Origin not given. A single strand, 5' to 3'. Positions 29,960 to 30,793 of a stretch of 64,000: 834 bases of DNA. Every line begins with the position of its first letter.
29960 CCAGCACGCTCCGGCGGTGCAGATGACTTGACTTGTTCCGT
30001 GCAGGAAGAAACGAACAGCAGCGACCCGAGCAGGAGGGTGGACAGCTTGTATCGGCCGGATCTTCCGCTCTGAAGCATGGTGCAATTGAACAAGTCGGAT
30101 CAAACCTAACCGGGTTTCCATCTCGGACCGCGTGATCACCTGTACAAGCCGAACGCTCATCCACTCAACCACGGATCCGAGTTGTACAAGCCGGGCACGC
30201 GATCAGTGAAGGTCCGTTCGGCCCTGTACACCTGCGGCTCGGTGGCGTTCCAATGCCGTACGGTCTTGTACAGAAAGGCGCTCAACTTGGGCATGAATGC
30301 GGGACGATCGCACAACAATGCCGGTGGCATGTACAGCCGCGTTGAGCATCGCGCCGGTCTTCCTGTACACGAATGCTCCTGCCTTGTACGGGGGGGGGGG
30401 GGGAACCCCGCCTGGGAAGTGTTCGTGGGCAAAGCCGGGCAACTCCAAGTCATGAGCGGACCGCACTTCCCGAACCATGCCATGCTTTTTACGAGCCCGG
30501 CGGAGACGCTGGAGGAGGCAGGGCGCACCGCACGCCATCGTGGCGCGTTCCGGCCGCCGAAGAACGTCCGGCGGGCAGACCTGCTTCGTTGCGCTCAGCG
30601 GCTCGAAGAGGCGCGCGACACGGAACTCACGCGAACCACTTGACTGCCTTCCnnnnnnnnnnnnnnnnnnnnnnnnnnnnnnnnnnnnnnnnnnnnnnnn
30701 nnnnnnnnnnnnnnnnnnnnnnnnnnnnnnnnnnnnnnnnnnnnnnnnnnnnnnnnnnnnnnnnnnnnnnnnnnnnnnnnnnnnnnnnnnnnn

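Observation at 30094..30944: Gene-free 850 bp region with seven phased palindromic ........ motifs (~42 bp period) ending in a G14 run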

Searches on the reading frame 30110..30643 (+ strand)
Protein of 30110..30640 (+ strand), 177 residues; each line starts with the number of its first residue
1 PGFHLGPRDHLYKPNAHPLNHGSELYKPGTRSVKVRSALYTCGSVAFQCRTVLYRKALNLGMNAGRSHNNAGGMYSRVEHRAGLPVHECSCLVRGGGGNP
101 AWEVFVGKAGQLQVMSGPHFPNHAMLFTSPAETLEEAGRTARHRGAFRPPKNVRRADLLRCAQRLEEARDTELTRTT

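Call 15: search_protein_families(library=pfam, max_evalue=1, proteins=[window:30182-30643:+])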
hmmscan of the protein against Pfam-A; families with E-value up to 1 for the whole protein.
window:30182-30643:+ (153 aa): 0 families

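Call 28: search_protein_representatives(protein=window:30110-30640:+)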
Query: 177 residues. Proteins with E-value up to 0.001 (for the whole library): 3; up to 1e-10: 1; up to 1e-30: 1. The best 3 are listed.
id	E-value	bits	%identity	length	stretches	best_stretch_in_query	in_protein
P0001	4.1e-33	130.9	100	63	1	115-177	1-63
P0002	1.9e-08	50.5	42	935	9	119-149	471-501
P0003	6.2e-06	42.3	34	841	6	118-159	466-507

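Call 31: find_encoding_contigs(protein=P0001, flank=10000, max_places=10)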
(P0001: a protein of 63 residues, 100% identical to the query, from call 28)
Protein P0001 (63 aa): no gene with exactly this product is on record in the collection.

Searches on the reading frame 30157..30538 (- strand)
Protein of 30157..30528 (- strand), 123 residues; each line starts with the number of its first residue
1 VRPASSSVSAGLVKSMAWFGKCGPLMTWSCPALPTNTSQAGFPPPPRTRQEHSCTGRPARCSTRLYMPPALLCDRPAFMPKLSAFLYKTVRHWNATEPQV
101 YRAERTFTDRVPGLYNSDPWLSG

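Call 15: search_protein_families(library=pfam, max_evalue=1, proteins=[window:30157-30528:-, window:30203-30538:-])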
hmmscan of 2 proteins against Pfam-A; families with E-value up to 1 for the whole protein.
window:30157-30528:- (123 aa): 0 families

window:30203-30538:- (111 aa): 0 families
